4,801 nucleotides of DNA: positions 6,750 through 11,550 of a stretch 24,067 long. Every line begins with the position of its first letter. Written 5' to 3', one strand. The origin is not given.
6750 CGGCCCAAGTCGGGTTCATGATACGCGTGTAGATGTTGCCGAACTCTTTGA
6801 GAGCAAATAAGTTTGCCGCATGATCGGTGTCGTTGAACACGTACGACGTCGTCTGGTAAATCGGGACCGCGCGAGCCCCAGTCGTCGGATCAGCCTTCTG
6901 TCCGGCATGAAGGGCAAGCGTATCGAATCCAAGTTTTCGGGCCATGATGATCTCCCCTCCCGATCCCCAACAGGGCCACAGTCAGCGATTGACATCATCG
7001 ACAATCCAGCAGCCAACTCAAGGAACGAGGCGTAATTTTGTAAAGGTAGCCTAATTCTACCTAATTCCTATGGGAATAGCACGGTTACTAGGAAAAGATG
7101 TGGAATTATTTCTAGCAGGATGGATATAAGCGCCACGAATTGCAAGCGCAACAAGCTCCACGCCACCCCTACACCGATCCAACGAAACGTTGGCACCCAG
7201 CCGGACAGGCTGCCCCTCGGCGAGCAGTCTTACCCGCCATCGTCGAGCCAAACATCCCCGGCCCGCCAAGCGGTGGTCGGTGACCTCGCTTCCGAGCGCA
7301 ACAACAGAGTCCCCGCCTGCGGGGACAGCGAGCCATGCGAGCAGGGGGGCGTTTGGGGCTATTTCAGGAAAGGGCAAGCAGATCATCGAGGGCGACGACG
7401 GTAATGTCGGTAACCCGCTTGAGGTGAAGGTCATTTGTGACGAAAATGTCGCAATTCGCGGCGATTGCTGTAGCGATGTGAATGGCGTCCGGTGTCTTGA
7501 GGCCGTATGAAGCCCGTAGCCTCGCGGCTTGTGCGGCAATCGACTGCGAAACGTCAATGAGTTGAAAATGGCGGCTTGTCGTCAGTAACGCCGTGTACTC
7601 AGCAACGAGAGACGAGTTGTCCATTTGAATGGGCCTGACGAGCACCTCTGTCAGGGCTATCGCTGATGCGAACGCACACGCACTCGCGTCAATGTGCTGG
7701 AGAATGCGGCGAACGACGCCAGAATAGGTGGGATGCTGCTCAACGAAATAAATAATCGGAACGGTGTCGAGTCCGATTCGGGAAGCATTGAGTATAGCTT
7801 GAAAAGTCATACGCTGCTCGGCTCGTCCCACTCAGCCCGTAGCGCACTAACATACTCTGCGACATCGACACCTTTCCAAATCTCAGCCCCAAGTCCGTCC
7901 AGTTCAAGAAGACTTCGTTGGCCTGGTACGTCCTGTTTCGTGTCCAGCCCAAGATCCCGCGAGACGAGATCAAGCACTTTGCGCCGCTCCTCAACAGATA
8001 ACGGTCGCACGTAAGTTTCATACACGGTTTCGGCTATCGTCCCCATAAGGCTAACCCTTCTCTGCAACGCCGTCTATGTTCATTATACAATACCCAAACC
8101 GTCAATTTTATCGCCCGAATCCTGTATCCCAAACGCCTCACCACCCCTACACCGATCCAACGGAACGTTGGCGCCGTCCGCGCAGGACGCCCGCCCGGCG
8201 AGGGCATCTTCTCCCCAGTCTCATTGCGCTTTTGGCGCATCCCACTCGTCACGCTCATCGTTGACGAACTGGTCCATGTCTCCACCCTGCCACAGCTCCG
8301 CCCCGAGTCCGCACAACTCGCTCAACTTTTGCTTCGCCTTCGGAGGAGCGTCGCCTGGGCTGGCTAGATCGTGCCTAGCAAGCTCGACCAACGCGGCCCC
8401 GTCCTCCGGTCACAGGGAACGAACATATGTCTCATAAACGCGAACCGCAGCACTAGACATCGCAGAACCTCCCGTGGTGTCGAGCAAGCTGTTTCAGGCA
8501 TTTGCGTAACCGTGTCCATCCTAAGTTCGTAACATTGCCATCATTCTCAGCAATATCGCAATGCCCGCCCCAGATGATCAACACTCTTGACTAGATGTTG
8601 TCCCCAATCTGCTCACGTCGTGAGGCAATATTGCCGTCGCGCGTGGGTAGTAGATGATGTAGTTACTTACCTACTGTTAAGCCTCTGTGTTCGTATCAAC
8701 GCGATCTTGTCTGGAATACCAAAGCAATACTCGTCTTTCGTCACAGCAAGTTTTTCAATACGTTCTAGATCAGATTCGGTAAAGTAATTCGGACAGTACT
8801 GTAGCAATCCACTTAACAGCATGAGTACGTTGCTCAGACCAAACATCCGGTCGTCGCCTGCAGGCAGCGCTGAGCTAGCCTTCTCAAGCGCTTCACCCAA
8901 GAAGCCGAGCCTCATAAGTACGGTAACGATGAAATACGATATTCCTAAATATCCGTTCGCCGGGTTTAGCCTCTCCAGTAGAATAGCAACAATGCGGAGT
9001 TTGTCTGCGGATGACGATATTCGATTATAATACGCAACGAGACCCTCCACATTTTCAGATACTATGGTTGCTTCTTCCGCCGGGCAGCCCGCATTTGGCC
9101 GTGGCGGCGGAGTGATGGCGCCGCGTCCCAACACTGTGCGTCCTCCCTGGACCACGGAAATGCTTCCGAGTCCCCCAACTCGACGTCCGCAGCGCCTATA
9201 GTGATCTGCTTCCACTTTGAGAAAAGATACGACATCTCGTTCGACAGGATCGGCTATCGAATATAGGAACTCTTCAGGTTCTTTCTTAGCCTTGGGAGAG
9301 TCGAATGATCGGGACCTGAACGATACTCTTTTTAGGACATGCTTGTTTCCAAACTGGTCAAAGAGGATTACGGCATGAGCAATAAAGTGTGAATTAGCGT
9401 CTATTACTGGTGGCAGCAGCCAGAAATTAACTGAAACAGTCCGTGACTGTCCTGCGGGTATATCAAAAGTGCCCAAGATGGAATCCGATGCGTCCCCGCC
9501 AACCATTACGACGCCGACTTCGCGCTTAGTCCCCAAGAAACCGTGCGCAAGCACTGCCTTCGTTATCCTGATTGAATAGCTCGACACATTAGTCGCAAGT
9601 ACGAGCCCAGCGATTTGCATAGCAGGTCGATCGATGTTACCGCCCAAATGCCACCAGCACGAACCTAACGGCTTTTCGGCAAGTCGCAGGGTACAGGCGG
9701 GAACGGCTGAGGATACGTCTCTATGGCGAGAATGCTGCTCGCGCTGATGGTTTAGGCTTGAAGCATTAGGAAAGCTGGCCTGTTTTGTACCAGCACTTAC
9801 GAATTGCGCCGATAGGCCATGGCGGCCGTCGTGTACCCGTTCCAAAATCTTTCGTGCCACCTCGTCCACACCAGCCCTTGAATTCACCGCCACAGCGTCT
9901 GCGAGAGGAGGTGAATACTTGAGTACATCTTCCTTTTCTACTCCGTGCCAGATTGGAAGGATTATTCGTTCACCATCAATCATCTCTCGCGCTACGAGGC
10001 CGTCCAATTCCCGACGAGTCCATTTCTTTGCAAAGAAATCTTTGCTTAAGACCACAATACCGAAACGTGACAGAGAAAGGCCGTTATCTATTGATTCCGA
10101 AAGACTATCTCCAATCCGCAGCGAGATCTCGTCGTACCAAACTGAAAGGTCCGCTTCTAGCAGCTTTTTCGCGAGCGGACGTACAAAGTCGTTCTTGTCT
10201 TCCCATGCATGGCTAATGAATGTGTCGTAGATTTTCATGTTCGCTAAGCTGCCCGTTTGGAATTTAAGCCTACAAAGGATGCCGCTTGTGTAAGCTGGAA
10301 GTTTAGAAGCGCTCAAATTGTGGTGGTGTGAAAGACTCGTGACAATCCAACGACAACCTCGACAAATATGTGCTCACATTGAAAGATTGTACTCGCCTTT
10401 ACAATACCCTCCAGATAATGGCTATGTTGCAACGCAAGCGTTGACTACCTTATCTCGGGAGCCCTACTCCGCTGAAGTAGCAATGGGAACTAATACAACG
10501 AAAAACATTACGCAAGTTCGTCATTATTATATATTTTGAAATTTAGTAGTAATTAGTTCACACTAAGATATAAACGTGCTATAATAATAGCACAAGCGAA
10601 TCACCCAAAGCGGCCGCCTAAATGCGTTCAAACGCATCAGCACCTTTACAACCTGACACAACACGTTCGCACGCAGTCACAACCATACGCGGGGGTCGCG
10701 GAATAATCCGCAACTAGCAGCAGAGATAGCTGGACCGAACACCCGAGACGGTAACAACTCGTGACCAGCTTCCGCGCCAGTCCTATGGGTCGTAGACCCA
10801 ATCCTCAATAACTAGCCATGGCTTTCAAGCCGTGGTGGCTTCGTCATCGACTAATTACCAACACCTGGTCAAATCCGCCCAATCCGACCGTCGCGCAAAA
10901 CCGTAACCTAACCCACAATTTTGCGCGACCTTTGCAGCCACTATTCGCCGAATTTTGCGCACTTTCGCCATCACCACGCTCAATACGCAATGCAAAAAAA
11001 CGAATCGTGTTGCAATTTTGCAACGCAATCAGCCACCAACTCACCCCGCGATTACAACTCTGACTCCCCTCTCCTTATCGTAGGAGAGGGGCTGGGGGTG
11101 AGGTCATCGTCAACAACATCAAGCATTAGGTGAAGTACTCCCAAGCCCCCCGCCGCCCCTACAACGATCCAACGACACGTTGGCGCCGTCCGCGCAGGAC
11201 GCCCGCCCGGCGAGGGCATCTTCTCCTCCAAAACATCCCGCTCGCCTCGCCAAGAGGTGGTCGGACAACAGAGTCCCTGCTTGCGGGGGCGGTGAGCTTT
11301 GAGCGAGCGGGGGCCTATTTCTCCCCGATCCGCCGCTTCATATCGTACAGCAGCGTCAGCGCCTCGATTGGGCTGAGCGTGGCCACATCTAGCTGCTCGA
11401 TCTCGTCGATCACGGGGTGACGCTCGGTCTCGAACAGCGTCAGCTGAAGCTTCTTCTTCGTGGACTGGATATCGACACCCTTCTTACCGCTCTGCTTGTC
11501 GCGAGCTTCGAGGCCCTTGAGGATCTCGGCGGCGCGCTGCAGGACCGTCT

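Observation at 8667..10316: Orphan TIR-domain protein with an unassignable ~370-aa C-terminal region on a low-GC islet: candidate single-gene NADase-type defence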

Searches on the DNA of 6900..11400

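Call 33: search_rna_families(source=window, start=6900, end=11400, threshold=evalue, max_evalue=1)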
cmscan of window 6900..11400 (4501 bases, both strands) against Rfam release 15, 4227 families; matches with E-value up to 1: 1.
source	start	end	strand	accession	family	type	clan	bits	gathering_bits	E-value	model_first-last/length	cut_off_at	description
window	10937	11011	-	RF03333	mir-2820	Gene; miRNA;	-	27.2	84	0.012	1-83/83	no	mir-2820 microRNA precursor family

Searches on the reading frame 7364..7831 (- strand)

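Call 30: search_protein_families(library=pfam, proteins=[window:7364-7831:-], max_evalue=0.01)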
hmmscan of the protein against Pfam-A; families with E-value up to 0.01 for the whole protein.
window:7364-7831:- (155 aa): 1 family
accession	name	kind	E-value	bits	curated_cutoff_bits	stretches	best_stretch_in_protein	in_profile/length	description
PF01850.27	PIN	-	4.7e-15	56.7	23.6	1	21-141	3-118/120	PIN domain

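Call 76: search_protein_families(library=padloc, proteins=[window:7364-7831:-], max_evalue=0.001)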
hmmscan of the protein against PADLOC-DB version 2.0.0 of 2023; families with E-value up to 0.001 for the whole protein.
window:7364-7831:- (155 aa): 0 families

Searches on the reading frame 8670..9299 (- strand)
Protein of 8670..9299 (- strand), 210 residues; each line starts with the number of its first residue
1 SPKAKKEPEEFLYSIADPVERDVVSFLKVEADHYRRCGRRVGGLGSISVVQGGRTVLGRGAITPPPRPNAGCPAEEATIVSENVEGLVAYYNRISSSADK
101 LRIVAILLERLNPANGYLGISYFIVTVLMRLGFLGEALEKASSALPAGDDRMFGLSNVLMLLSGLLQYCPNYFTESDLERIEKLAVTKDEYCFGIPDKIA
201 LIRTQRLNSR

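Call 58: predict_structure(alignment_id=A2)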
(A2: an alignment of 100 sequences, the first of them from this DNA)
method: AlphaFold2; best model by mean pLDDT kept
length: 210 residues; sequences in the alignment: 100
mean_pLDDT: 87.4   pTM: 0.86
mean pLDDT of the five models: 87.4, 87.0, 86.2, 85.6, 85.1
residues with pLDDT >= 90: 142; 70-90: 40; 50-70: 13; < 50: 15
segments of 3 or more residues with pLDDT < 50: 61-67, 69-74
pLDDT, mean of each block of 10 residues (from residue 1): 68 96 97 85 82 75 45 67 96 97 98 93 97 98 85 87 94 96 90 94 94
secondary structure, 60 per line:
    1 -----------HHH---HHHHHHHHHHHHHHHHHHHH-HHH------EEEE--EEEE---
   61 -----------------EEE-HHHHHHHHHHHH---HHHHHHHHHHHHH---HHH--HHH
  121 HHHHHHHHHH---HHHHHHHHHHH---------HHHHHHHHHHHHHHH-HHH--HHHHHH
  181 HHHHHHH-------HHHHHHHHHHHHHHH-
elements in order: H18-37 E48-51 E54-57 E78-80 H82-93 H97-109 H118-130 H134-144 H154-168 H175-187 H195-209

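Call 62: fold_search(model_id=the predicted structure, library=pdb)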
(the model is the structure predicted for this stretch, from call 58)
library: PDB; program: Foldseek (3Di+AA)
matches with E <= 10: 671; with E <= 0.001: 0
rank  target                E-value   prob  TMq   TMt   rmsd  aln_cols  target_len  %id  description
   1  5h78_A                1.4e-02  1.00  0.38  0.41   4.8       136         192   15  Crystal structure of the PKA-DHR14 fusion protein (released 2017-06-28)
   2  5cwh                  1.8e-02  1.00  0.38  0.47   5.6       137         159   17  Crystal structure of de novo designed helical repeat protein DHR14 (released 2015-12-16)
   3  5h7c_C                4.0e-02  1.00  0.40  0.24   4.4       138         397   17  Crystal structure of a repeat protein with two Protein A-DHR14 repeat modules (released 2017-06-28)
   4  5xw7_C                9.2e-02  0.97  0.34  0.30   7.2       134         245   14  Crystal structure of the flexible tandem repeat domain of bacterial cellulose synthase subunit C (released 2017-11-01)
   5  5h7c_A                1.2e-01  0.99  0.38  0.23   5.2       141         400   16  Crystal structure of a repeat protein with two Protein A-DHR14 repeat modules (released 2017-06-28)
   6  4dlo_B                1.3e-01  0.38  0.18  0.12  12.7       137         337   18  Crystal structure of the GAIN and HormR domains of brain angiogenesis inhibitor 3 (BAI3) (released 2012-02-22)
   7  5xw7_D                1.4e-01  0.91  0.31  0.28   6.5       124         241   16  Crystal structure of the flexible tandem repeat domain of bacterial cellulose synthase subunit C (released 2017-11-01)
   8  5k7v_A                1.9e-01  0.82  0.32  0.26   7.9       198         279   14  Computational Design of Self-Assembling Cyclic Protein Homooligomers (released 2017-04-12)
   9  6u1s_A                1.9e-01  0.23  0.17  0.14  15.0       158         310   14  Cryo-EM structure of a de novo designed 16-helix transmembrane nanopore, TMHC8_R. (released 2020-08-19)
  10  5xw7_A                3.2e-01  0.90  0.36  0.32   6.9       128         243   11  Crystal structure of the flexible tandem repeat domain of bacterial cellulose synthase subunit C (released 2017-11-01)
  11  9d92_A                4.1e-01  0.54  0.26  0.25  10.7       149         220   14  Structure of Z4 c3i (released 2026-01-21)
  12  9nkg_W                4.1e-01  0.51  0.27  0.16   8.1       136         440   14  Structure of substrate engaged MIDN-bound human 26S proteasome, EB-MIDN (Composite map) (released 2025-05-07)
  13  5m72_A                4.1e-01  0.28  0.20  0.26  12.0       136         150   15  Structure of the human SRP68-72 protein-binding domain complex (released 2016-12-07)
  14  3asd                  4.5e-01  0.23  0.20  0.27  10.8       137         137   14  MamA R50E mutant (released 2011-07-20)
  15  6vfk_B                4.5e-01  0.21  0.19  0.16  13.7       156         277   13  De novo designed tetrahedral nanoparticle T33_dn10 displaying 4 copies of BG505-SOSIP trimer on the surface (released 2020-07-22)
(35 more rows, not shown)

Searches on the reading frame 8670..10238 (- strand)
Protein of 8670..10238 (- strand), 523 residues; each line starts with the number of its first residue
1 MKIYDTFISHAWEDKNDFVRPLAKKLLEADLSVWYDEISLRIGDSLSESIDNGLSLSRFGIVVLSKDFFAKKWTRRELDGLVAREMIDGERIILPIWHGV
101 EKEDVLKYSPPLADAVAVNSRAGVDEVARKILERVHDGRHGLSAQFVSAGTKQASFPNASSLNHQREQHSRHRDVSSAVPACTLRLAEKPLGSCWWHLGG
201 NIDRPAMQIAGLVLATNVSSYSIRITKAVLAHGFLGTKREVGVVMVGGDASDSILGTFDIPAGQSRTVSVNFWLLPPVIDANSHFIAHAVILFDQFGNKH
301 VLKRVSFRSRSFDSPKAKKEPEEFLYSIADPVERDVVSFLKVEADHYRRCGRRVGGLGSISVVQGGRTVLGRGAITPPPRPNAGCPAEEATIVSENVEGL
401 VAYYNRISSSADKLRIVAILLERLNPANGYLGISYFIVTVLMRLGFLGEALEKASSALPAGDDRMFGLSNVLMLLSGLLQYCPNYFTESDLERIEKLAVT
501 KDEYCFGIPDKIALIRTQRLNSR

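Call 3: search_protein_families(library=pfam, proteins=[window:8670-10238:-], max_evalue=1)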
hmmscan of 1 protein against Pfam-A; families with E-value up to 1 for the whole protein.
seq(523 aa): 3 families
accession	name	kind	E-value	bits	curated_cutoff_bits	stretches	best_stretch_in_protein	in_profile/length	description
PF13676.11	TIR_2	-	4.4e-19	69.6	28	1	7-102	2-95/122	TIR domain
PF01582.25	TIR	-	5.1e-11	43.1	21.3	1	4-109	2-107/179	TIR domain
PF16462.11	Phage_TAC_14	-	0.016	15.6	22.1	1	421-480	7-66/113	Phage tail assembly chaperone protein, TAC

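Call 4: search_protein_families(library=padloc, proteins=[window:8670-10238:-], max_evalue=1)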
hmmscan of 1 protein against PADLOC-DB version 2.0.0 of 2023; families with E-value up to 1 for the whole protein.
seq(523 aa): 11 families
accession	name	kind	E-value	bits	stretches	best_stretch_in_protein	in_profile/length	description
PDLC05062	PDC-S66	-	1.2e-60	203.4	1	2-133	147-278/282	-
PDLC00417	ThsB1|ThsB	-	1.1e-37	128.1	1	4-133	167-297/303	TIR-like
PDLC02962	RT-TIR_XII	-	1.3e-14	52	1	3-135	345-476/478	single gene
PDLC00424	ThsB1|ThsB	-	1.3e-13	49.3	1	4-135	102-232/234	TIR-like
PDLC02961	RT-TIR_XII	-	1.6e-11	41.8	1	3-134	347-471/475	single gene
PDLC02421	Aga_TIR-PNTD1-PNTD2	-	3.6e-08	30.9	1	7-79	7-80/430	Class I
PDLC02403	Aga_TIR-PNTD1-PNTD2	-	3.3e-07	27.7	1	7-79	6-79/443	Class I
PDLC03957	bSEFIR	-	7.3e-06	24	1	5-77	40-113/412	-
PDLC03015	TIR-NLR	-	0.0001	19.2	1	5-92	3-86/824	-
PDLC00426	ThsB1|ThsB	-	0.013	12.8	1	2-38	236-271/352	TIR-like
PDLC00727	Effector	-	0.034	10.6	1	6-72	176-242/590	TIR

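Call 5: search_protein_families(library=ncbifam, proteins=[window:8670-10238:-], max_evalue=1)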
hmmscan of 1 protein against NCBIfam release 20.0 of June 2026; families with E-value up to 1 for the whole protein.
seq(523 aa): 2 families
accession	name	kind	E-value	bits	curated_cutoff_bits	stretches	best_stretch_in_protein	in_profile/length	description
NF042941.1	Retron_TIR_antiphage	equivalog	1.3e-24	86.9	600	1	2-123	338-458/464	TIR domain-containing anti-phage reverse transcriptase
NF058526.1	Thoeris_type3_ThcB4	equivalog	0.0049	15.7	220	1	7-84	131-208/375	Thoeris type III anti-phage system protein ThcB4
